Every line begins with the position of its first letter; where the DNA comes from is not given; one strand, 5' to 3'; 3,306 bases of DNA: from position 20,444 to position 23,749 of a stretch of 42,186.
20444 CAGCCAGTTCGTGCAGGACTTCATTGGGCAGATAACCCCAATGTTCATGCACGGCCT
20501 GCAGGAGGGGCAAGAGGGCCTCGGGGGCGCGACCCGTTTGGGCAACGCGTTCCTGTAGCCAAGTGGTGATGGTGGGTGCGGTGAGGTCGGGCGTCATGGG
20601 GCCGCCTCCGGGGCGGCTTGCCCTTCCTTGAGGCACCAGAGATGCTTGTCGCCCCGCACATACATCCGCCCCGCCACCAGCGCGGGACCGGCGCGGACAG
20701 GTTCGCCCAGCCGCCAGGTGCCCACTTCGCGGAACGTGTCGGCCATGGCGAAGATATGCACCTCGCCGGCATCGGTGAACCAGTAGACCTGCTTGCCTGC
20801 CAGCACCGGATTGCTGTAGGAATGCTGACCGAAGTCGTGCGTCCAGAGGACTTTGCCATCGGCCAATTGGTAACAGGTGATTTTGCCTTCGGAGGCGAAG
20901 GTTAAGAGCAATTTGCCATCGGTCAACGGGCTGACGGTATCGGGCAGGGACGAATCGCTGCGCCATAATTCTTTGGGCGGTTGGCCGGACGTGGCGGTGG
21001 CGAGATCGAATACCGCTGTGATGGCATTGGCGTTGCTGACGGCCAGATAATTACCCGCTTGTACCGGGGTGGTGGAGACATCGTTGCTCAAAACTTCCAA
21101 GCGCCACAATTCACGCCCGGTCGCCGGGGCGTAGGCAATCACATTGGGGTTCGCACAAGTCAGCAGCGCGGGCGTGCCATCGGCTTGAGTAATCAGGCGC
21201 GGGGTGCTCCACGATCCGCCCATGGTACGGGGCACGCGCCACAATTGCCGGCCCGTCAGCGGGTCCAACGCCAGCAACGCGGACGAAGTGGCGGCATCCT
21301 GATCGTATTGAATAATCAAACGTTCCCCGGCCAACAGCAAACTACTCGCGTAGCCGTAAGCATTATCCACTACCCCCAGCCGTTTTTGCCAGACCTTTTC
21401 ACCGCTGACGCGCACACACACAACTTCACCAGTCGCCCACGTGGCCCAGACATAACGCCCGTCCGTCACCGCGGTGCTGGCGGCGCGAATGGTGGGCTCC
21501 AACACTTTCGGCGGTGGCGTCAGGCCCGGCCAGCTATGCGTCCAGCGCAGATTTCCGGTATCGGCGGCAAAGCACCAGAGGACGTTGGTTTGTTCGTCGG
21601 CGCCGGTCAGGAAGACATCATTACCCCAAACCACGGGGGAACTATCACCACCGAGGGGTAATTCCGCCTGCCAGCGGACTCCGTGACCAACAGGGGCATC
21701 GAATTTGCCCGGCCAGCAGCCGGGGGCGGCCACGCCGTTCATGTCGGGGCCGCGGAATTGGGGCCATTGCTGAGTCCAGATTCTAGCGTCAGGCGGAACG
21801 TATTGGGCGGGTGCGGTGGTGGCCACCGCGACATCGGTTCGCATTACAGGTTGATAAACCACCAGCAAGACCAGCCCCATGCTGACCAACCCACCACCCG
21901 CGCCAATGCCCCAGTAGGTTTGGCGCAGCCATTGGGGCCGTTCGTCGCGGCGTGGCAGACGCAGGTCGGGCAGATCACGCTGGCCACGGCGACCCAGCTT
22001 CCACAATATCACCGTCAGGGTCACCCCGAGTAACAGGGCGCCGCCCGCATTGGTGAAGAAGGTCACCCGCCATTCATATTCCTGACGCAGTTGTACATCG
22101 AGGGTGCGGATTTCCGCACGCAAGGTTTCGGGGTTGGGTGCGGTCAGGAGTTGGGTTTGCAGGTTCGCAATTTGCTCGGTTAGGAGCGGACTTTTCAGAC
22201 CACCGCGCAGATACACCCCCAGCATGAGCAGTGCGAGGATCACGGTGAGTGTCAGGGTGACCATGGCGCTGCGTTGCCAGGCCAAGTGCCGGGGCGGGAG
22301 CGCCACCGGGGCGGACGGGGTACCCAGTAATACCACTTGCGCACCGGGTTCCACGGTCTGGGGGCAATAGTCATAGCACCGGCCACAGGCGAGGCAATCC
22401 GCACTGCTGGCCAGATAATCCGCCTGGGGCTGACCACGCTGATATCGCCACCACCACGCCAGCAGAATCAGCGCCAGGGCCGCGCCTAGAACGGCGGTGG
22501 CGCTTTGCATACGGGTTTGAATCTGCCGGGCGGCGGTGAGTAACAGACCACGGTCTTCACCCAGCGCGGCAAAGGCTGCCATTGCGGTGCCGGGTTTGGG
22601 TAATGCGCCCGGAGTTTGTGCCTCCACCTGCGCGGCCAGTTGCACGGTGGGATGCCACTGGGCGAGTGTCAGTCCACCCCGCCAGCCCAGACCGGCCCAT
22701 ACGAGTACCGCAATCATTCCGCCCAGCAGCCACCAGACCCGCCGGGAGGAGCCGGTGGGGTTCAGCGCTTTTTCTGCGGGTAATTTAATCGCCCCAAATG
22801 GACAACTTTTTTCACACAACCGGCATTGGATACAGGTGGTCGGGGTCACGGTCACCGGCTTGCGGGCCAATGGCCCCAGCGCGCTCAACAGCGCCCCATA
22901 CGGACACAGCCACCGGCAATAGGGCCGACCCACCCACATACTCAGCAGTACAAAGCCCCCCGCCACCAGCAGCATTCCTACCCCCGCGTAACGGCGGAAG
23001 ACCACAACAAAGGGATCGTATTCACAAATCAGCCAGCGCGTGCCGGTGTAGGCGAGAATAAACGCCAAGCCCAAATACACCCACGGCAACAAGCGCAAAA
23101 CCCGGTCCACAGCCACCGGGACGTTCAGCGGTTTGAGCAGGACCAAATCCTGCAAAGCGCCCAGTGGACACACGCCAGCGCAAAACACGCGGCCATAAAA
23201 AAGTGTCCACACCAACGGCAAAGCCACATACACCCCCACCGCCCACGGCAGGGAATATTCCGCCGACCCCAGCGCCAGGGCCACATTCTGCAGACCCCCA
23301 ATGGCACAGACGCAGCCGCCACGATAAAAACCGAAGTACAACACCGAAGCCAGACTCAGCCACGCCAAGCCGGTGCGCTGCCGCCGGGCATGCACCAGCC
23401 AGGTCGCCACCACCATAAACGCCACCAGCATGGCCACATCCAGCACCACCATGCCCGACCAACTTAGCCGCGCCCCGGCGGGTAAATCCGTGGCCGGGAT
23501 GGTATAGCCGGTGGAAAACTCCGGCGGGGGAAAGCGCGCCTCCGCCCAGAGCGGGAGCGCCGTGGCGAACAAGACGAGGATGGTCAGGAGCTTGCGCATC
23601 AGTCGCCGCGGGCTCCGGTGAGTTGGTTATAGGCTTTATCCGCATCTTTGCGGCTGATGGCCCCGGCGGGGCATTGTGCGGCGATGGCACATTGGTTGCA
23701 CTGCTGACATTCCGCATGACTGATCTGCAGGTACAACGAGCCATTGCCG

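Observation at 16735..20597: HydB-type NuoE-NuoF fusion paired with a NuoG/GltD chimera that appears to lack the NAD(P)H-binding subdomain, without any hydrogenase or FDH partner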

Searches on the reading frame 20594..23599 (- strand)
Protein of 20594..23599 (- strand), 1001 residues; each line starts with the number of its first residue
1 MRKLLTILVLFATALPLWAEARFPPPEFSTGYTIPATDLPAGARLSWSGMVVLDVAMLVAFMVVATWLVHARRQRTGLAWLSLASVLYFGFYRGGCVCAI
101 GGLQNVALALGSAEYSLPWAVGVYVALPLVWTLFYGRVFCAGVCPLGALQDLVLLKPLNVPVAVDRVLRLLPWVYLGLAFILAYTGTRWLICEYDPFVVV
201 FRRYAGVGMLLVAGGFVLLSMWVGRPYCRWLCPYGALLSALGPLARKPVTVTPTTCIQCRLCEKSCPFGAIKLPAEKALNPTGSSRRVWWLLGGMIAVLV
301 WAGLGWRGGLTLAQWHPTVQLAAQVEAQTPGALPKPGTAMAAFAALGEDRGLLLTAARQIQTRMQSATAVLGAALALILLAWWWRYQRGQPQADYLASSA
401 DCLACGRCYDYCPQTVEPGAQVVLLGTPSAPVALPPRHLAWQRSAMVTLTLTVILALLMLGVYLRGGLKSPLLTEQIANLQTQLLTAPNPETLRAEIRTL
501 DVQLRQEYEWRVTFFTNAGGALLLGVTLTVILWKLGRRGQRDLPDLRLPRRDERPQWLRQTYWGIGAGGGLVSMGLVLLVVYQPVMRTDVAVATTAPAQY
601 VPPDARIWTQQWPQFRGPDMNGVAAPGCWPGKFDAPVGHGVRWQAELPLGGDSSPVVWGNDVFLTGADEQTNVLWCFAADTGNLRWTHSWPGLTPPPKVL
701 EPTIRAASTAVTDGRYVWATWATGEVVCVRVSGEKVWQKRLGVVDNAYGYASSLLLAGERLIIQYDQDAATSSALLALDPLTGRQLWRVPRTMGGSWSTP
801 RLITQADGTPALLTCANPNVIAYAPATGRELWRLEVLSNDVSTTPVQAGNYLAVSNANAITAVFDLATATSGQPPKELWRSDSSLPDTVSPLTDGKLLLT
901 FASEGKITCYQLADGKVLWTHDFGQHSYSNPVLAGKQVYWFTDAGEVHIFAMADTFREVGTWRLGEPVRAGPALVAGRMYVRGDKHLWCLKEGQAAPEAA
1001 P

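Call 4: search_protein_families(library=pfam, proteins=[window:20594-23599:-], max_evalue=0.01)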
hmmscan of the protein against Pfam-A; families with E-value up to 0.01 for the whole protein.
window:20594-23599:- (1001 aa): 13 families
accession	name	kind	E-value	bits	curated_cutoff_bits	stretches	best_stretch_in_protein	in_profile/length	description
PF13360.13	PQQ_2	-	2.1e-23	83.6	27.6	3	676-869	7-189/233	Outer membrane protein assembly factor BamB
PF12801.12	Fer4_5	-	3.7e-12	46.5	22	2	207-246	3-43/48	4Fe-4S binding domain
PF13570.13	Beta-prop_ACSF4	-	7.5e-11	42.4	133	1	804-979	57-227/329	Beta-alanine-activating enzyme, beta-propeller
PF00037.32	Fer4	-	4.3e-10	39.4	21.1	1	250-272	2-24/24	4Fe-4S binding domain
PF12838.12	Fer4_7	-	1.4e-06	29.1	27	1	228-270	8-52/52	4Fe-4S dicluster domain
PF13187.11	Fer4_9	-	2.3e-06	27.9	27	1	256-275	2-21/52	4Fe-4S dicluster domain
PF13183.11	Fer4_8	-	2.4e-05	25.2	27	0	255-270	4-19/68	4Fe-4S dicluster domain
PF13237.11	Fer4_10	-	2.4e-05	24.6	25.5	0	251-271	4-26/53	4Fe-4S dicluster domain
PF12837.12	Fer4_6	-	2.4e-05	24.5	25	1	249-271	2-24/24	4Fe-4S binding domain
PF13534.11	Fer4_17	-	0.00018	22.4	22.2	0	397-416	41-60/61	4Fe-4S dicluster domain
PF14697.11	Fer4_21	-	0.00022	21.7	35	0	244-272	29-58/59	4Fe-4S dicluster domain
PF13484.11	Fer4_16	-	0.00061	21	30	1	255-280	1-25/66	4Fe-4S double cluster binding domain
PF12798.12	Fer4_3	-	0.0032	18.6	27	0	256-270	1-15/15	4Fe-4S binding domain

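Call 16: search_protein_families(library=ncbifam, proteins=[window:20594-23599:-], max_evalue=0.001)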
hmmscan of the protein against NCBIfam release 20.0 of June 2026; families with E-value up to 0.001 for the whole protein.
window:20594-23599:- (1001 aa): 13 families
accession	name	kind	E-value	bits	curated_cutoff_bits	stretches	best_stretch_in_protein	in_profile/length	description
TIGR03300.1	assembly_YfgL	equivalog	9.7e-16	57.4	285.2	2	642-858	128-329/377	outer membrane protein assembly factor BamB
TIGR02163.1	napH_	subfamily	1.9e-13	50.5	213.05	1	127-269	69-216/255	NapH/MauN family ferredoxin-type protein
NF007013.0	PRK09477.1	equivalog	2.7e-12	46.4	234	1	122-268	88-238/286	quinol dehydrogenase ferredoxin subunit NapH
TIGR04528.1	acido_non_PQQ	subfamily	4.6e-09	35.6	650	0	766-857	394-485/493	acido-empty-quinoprotein group A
NF038196.1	ferrodoxin_EFR1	subfamily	9.1e-08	32.4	75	1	245-277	176-207/242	EFR1 family ferrodoxin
NF008351.0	PRK11138.1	equivalog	1.8e-07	30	423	0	643-858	144-344/394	outer membrane protein assembly factor BamB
TIGR01971.1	NuoI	subfamily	1.6e-06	27.7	113.05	0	249-275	76-102/121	NADH-quinone oxidoreductase, chain I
NF046105.1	TransRegNosR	equivalog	1.1e-05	23.9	1000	1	55-272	411-645/680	transcriptional regulator NosR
TIGR03075.1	PQQ_enz_alc_DH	subfamily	7.4e-05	21.5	480.05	0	650-792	60-200/530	PQQ-dependent dehydrogenase, methanol/ethanol family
TIGR04105.1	FeFe_hydrog_B1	subfamily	0.00041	19.1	450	0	228-272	166-206/462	monomeric [FeFe] hydrogenase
NF058577.1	FdxA_fam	equivalog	0.00051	20.2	65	0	255-272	8-25/52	4Fe-4S ferredoxin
NF040864.1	HgcB_ferredoxin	equivalog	0.00059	19.6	99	0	227-273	21-63/93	mercury methylation ferredoxin HgcB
TIGR01944.1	rnfB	subfamily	0.00087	18.9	68.7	0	223-276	116-165/190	RnfABCDGE type electron transport complex subunit B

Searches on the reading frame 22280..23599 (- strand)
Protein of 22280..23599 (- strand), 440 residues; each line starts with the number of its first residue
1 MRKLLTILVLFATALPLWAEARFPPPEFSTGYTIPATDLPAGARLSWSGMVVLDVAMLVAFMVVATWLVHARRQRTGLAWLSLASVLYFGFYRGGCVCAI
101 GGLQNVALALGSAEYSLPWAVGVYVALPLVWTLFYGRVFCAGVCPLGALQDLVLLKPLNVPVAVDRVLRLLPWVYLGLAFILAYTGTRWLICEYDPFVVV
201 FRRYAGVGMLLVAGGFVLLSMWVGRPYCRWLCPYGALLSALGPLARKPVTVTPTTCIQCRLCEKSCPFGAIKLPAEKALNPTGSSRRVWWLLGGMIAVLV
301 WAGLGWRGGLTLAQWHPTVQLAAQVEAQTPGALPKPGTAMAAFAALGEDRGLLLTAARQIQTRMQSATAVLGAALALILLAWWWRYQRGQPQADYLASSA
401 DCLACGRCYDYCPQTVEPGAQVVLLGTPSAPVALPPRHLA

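Call 49: search_solved_structures(query=window:22280-23599:-, max_evalue=1, show_alignments=1)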
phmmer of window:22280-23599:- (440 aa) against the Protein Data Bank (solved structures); distinct sequences matched with E-value up to 1: 45.
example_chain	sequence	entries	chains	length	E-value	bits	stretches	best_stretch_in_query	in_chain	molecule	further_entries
9sw6_H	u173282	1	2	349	2.3e-05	26.8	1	244-276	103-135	Tungsten formylmethanofuran dehydrogenase, subunit F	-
5t5i_F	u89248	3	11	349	0.00019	23.8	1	246-276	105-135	Tungsten formylmethanofuran dehydrogenase subunit fwdF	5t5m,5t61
9iho_I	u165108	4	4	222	0.0017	20.7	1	214-281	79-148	NUIM (TYKY) subunit of mitochondrial NADH:ubiquinone oxidoreductase (Complex I)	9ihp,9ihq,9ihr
7b0n_I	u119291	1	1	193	0.0045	19.3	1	249-281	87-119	Subunit NUIM of protein NADH:Ubiquinone Oxidoreductase (Complex I)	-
7p61_I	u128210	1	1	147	0.008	18.5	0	254-275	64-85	NADH-quinone oxidoreductase subunit I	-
7p7k_I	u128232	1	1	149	0.0082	18.4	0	254-275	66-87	NADH-quinone oxidoreductase subunit I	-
6gcs_I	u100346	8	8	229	0.0084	18.4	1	250-281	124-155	TYKY SUBUNIT (NUIM) | Subunit NUIM of NADH:Ubiquinone Oxidoreductase (Complex I)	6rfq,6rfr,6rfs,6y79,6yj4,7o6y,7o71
7p62_I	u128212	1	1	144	0.0088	18.3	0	254-275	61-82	NADH-quinone oxidoreductase subunit I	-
7p69_I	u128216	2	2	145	0.0089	18.3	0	254-275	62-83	NADH-quinone oxidoreductase subunit I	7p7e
7awt_I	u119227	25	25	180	0.013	17.8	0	254-275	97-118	NADH-quinone oxidoreductase subunit I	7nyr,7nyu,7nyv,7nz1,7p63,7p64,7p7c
6h8k_I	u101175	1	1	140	0.017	17.3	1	255-281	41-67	Subunit NUIM of NADH:Ubiquinone Oxidoreductase (Complex I)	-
7z0s_B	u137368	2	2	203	0.025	16.8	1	228-280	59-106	Formate hydrogenlyase subunit 2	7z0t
7zm7_I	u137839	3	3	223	0.034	16.4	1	212-280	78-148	Oxidoreductase-like protein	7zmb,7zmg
7ar7_I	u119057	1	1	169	0.062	15.5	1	253-279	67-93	NADH dehydrogenase [ubiquinone] iron-sulfur protein 8-A, mitochondrial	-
7arc_I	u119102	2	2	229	0.072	15.3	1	252-279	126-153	TYKY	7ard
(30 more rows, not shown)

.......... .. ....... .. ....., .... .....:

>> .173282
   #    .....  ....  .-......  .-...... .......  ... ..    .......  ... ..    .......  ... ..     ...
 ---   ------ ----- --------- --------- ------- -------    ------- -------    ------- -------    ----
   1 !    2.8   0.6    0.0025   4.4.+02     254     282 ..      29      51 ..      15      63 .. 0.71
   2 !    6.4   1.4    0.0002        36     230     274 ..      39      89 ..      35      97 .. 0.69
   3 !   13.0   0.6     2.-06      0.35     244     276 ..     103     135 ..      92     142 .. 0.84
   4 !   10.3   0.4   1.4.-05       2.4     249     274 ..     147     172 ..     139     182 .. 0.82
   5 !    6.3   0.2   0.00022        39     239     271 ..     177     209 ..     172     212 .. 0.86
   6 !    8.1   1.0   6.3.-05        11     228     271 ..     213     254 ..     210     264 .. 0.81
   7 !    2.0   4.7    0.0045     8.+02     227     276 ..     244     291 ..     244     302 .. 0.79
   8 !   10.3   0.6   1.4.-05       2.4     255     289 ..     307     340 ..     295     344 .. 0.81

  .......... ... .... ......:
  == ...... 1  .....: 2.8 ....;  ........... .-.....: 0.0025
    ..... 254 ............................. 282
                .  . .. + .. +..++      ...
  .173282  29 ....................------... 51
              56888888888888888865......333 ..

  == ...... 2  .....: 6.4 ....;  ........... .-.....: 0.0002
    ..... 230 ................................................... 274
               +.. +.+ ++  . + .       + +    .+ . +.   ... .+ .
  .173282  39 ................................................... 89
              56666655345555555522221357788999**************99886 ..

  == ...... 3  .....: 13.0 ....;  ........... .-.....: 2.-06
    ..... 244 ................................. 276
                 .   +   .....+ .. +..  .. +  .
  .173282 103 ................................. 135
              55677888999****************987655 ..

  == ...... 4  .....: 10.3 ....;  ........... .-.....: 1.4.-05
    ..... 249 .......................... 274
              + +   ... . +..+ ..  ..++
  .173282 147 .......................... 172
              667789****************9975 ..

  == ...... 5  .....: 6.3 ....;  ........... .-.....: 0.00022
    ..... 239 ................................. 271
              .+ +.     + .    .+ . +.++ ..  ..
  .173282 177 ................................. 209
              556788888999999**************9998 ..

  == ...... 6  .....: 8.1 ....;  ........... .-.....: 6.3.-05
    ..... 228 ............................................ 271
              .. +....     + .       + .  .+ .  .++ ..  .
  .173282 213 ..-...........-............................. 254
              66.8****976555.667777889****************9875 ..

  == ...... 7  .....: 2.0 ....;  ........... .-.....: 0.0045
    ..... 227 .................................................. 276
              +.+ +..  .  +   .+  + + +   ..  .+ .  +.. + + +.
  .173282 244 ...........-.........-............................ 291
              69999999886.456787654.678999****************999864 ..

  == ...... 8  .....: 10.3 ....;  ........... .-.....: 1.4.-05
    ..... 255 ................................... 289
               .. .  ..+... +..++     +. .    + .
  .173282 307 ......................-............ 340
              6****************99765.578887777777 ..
